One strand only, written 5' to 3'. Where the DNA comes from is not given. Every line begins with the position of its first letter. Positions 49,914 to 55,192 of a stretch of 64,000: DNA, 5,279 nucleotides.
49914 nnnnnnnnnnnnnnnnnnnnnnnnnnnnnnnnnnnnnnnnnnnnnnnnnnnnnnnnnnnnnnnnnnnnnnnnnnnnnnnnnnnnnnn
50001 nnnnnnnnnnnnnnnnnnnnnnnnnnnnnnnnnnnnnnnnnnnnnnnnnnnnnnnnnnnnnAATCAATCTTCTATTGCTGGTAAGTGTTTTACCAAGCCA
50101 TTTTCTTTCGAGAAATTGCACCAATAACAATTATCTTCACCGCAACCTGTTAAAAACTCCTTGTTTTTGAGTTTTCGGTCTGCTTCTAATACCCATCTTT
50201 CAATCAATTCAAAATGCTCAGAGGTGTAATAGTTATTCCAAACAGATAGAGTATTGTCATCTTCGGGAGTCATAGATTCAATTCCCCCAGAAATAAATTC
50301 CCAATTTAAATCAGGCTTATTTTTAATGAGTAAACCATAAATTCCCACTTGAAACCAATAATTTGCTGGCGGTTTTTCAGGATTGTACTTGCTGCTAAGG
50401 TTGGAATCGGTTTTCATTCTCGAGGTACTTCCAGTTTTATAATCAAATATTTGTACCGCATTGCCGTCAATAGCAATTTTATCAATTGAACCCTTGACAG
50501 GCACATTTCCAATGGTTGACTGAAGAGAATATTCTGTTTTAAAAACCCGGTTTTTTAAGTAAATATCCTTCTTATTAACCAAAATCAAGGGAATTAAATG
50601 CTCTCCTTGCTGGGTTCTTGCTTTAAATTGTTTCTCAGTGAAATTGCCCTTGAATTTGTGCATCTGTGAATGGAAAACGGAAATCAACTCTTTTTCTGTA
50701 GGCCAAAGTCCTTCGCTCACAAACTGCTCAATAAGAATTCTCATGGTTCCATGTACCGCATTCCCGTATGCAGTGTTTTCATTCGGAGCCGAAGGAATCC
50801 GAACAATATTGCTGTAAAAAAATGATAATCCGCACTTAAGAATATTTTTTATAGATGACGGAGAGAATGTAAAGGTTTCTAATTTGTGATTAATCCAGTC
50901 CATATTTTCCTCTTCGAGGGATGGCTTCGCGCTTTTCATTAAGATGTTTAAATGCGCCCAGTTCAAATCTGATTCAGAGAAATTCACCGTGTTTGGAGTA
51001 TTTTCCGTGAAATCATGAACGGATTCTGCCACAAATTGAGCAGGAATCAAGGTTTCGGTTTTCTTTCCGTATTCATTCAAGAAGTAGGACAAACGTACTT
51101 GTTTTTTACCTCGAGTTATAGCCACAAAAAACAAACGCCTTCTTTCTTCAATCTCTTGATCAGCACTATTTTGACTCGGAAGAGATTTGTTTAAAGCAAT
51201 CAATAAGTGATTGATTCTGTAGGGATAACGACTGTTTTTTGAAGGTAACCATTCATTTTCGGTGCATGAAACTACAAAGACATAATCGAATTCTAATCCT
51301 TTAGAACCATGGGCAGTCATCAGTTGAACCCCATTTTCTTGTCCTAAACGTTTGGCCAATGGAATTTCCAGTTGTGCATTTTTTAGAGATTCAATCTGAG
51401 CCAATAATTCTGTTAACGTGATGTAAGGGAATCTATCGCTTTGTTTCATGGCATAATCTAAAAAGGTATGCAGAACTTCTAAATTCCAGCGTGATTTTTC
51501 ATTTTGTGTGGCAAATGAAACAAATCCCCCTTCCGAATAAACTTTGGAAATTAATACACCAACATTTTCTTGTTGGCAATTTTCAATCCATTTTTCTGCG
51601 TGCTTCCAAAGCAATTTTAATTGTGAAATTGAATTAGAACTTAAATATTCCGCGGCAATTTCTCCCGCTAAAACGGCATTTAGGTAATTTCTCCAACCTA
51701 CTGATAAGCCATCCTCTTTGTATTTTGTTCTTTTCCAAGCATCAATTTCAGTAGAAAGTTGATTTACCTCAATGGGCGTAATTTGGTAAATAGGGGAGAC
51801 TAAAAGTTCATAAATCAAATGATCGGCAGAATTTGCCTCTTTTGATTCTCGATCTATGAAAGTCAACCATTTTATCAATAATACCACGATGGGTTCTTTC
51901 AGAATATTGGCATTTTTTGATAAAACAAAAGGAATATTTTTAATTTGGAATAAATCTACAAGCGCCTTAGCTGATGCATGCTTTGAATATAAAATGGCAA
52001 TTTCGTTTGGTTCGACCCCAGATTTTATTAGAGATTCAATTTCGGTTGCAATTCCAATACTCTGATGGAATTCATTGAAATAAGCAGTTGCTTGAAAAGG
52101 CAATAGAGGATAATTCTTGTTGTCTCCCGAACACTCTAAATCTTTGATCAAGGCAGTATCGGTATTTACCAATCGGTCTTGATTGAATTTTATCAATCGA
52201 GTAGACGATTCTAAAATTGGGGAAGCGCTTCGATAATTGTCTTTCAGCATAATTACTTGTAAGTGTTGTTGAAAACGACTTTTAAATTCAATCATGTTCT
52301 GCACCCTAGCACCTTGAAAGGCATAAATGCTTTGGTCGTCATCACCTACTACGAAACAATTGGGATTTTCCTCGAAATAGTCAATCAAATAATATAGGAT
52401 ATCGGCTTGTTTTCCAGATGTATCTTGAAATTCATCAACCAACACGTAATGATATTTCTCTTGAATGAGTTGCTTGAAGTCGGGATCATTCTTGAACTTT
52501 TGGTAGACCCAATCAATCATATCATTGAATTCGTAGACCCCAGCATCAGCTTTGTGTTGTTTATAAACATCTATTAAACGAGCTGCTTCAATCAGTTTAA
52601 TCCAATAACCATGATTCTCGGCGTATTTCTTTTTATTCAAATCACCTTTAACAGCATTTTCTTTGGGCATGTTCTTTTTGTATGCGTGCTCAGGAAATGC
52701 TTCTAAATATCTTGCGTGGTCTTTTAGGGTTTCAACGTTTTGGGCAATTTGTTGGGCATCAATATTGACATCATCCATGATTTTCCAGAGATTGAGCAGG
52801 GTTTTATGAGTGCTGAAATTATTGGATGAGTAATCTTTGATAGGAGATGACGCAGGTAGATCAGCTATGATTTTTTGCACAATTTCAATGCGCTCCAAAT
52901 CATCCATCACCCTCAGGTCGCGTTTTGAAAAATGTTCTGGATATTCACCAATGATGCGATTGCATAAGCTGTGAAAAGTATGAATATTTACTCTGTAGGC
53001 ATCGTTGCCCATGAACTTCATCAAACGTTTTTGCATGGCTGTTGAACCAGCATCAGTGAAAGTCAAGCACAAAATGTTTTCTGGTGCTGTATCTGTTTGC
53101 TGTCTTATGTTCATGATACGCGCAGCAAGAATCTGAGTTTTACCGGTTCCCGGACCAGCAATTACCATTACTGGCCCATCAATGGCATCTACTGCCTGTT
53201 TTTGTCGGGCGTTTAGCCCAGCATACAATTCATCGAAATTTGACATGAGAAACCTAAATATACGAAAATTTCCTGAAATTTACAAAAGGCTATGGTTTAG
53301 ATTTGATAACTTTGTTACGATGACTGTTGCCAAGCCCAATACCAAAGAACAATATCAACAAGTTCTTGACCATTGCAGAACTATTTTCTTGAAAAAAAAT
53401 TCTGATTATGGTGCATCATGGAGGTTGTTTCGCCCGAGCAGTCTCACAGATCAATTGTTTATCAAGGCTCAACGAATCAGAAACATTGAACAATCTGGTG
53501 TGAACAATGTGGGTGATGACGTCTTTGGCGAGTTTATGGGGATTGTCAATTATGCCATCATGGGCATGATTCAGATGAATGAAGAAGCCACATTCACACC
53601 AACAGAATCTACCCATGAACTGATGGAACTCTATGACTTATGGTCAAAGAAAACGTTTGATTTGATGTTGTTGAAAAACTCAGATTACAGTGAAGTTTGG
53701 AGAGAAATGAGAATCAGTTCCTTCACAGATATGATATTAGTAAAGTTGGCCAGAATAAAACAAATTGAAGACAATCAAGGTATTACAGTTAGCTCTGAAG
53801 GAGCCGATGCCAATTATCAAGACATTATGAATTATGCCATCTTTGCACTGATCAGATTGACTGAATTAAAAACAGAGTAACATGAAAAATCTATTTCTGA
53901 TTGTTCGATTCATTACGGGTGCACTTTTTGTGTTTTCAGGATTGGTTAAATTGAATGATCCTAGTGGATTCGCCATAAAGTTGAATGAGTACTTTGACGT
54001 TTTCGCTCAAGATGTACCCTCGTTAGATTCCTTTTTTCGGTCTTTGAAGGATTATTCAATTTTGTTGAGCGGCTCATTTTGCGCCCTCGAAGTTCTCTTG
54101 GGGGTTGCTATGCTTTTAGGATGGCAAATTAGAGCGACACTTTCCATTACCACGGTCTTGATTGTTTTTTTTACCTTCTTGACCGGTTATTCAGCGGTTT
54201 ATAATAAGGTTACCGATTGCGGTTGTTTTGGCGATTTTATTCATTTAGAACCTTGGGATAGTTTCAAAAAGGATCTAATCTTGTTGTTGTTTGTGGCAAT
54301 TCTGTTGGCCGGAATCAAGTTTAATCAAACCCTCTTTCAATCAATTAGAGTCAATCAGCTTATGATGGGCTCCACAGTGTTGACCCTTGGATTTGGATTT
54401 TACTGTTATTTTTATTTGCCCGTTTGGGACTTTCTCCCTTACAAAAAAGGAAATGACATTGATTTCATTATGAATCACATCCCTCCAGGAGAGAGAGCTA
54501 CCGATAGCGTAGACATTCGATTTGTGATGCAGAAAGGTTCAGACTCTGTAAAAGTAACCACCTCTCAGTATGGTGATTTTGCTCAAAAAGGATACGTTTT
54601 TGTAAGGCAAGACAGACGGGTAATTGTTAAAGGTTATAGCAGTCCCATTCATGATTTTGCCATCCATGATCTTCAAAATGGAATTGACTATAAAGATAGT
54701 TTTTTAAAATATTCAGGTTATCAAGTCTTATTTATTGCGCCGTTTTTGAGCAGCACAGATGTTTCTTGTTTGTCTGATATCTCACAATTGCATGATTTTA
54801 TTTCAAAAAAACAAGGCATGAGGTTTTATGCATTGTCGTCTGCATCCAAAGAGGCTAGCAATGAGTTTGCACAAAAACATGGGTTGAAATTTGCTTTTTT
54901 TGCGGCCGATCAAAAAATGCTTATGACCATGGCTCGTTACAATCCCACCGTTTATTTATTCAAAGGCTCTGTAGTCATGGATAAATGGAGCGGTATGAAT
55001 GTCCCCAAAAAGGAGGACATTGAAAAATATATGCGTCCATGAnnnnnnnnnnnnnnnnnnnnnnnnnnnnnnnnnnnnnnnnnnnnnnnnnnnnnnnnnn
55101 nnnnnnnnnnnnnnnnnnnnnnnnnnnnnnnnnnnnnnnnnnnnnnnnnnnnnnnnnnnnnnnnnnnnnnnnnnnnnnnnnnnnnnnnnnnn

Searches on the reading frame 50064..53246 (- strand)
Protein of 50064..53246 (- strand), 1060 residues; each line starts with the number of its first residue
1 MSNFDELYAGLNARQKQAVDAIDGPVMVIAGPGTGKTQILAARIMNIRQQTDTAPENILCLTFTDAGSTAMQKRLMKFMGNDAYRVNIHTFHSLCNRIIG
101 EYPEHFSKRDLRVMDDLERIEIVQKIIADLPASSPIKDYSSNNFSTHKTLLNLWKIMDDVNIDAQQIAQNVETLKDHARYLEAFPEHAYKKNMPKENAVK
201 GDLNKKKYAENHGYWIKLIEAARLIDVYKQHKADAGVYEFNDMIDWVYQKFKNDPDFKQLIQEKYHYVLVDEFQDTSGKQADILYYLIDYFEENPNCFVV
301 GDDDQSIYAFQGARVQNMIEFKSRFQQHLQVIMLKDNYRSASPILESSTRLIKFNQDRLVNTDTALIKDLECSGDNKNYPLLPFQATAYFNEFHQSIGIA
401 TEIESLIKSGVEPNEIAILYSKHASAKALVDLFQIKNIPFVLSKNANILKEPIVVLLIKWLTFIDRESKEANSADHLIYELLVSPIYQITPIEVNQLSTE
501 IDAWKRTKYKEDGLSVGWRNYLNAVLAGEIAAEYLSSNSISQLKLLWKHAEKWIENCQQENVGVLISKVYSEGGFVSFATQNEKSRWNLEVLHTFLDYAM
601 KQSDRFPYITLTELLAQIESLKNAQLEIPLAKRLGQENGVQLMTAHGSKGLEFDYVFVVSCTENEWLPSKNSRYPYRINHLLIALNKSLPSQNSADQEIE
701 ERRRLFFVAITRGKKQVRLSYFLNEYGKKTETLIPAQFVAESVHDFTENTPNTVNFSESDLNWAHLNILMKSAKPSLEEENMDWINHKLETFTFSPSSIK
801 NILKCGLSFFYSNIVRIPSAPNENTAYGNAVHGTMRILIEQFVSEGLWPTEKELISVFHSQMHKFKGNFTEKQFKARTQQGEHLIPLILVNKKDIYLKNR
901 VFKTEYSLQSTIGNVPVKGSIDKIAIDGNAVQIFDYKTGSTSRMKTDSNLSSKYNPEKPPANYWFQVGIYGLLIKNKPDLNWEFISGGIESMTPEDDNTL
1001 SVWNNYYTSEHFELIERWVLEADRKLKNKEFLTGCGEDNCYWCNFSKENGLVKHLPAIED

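Call 36: search_protein_families(library=pfam, proteins=[window:50064-53246:-], max_evalue=0.01)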
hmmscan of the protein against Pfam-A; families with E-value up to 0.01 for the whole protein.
window:50064-53246:- (1060 aa): 8 families
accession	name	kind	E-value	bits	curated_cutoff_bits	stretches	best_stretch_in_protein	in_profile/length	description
PF00580.27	UvrD-helicase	-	4e-59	200.9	23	1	11-326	1-271/271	UvrD/REP helicase N-terminal domain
PF13361.12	UvrD_C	-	1.4e-30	107.3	25.6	1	332-722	1-348/350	UvrD-like helicase C-terminal domain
PF13245.12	AAA_19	-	1.1e-17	64.9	25.1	1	15-310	1-133/134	AAA domain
PF12705.13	PDDEXK_1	-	2.2e-16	61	22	1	793-1046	1-243/247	PD-(D/E)XK nuclease superfamily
PF13538.12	UvrD_C_2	-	1.2e-08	35.1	27.4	1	695-719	27-51/52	UvrD-like helicase C-terminal domain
PF13604.12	AAA_30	-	7.7e-05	22.9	27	0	11-72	2-63/191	AAA domain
PF01443.25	Viral_helicase1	-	0.00072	19.9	21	0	631-669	168-207/228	Viral superfamily 1 RNA helicase core domain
PF13086.12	AAA_11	-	0.0089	16.3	27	0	11-99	2-90/257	AAA domain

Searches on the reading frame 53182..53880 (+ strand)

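Call 35: search_protein_families(library=pfam, proteins=[window:53182-53880:+], max_evalue=0.0001)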
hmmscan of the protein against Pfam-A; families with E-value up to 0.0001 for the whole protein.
window:53182-53880:+ (232 aa): 1 family
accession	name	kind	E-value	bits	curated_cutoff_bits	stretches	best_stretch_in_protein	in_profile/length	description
PF07659.16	DUF1599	-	4e-53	178.1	25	2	72-132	1-61/61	Nucleotide modification associated domain 1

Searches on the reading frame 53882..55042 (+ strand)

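Call 35: search_protein_families(library=pfam, proteins=[window:53882-55042:+], max_evalue=0.0001)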
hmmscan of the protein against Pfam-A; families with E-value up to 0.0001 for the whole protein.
window:53882-55042:+ (386 aa): 1 family
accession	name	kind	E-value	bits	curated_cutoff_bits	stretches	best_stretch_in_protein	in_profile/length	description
PF07291.16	MauE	-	1.2e-18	68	27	1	1-142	1-126/128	Methylamine utilisation protein MauE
